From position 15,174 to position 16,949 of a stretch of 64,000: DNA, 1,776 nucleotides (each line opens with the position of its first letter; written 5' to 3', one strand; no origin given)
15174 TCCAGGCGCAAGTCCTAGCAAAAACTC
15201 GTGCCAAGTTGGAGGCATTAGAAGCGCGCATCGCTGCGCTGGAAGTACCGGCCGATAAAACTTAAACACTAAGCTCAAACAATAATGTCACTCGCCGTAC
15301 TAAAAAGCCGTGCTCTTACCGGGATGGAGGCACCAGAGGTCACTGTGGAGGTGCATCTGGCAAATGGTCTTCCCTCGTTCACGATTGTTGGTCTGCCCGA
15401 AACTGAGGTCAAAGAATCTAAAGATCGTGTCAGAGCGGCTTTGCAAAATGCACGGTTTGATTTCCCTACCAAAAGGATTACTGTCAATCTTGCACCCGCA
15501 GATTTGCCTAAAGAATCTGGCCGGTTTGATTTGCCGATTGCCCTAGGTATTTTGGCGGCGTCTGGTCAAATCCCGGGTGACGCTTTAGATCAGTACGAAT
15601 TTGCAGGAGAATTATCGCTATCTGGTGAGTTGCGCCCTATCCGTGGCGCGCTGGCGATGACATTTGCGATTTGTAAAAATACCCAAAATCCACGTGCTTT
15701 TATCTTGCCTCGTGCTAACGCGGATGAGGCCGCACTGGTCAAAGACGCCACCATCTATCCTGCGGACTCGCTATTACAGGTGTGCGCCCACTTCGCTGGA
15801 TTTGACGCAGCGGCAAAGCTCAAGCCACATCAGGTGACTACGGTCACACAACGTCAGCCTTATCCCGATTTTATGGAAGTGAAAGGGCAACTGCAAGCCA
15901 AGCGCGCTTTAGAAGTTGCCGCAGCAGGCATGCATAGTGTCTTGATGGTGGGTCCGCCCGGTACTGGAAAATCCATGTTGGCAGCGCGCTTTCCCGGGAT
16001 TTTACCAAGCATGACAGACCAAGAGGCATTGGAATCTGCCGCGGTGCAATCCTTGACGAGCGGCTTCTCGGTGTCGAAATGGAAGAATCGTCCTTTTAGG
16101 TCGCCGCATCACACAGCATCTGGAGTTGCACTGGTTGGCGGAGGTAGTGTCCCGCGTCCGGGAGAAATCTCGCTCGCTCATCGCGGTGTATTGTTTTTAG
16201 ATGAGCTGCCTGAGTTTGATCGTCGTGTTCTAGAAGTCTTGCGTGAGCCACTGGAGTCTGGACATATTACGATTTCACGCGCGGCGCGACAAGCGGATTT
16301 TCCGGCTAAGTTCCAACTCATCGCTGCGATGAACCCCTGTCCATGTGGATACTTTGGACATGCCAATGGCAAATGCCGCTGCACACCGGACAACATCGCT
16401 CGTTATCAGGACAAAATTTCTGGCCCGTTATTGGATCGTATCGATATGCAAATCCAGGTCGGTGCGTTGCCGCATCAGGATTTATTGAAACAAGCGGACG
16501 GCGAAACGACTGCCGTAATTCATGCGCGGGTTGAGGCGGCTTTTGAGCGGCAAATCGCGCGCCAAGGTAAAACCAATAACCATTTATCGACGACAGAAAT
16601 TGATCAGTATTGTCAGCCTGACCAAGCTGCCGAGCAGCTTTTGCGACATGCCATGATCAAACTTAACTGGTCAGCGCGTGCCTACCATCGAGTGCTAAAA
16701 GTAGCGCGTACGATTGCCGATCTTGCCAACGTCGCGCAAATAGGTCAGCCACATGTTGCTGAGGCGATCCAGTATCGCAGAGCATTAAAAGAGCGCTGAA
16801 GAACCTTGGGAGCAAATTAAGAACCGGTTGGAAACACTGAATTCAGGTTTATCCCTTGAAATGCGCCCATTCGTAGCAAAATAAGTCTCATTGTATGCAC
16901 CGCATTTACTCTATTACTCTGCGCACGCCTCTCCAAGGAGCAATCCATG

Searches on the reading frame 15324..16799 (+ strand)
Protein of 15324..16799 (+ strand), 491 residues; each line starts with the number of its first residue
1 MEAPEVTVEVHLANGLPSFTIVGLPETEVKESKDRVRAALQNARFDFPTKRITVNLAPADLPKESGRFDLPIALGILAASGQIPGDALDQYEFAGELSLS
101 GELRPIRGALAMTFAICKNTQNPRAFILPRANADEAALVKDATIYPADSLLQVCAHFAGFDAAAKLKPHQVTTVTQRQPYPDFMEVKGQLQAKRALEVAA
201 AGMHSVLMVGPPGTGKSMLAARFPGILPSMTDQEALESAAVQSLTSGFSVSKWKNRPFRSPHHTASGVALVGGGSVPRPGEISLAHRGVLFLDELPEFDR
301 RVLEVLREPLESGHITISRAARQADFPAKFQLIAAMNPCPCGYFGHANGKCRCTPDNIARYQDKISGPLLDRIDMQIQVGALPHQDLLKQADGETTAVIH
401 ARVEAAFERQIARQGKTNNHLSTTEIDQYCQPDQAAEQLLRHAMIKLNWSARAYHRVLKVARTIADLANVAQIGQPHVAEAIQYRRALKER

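Call 46: search_protein_families(library=pfam, proteins=[window:15324-16799:+], max_evalue=0.001)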
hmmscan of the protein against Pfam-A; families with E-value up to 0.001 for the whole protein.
window:15324-16799:+ (491 aa): 7 families
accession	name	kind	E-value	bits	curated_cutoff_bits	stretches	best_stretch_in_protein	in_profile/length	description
PF01078.27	Mg_chelatase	-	4.4e-96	320.6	20.3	1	182-385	1-205/207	Magnesium chelatase, subunit ChlI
PF13541.12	ChlI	-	7.1e-46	155.5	27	1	8-132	1-121/121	Subunit ChlI of Mg-chelatase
PF13335.12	Mg_chelatase_C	-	3.3e-32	111.4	26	1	393-485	1-94/94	Magnesium chelatase, subunit ChlI C-terminal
PF07728.20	AAA_5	-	4.7e-10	40.1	22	1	206-340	2-125/139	AAA domain (dynein-related subfamily)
PF00493.29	MCM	-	5.6e-10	39.2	23.3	1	199-376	53-201/224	MCM P-loop domain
PF00158.32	Sigma54_activat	-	2.6e-06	27.6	20.2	0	276-337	83-142/168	Sigma-54 interaction domain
PF13191.12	AAA_16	-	0.00038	21.4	32.6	0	193-224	13-45/167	AAA ATPase domain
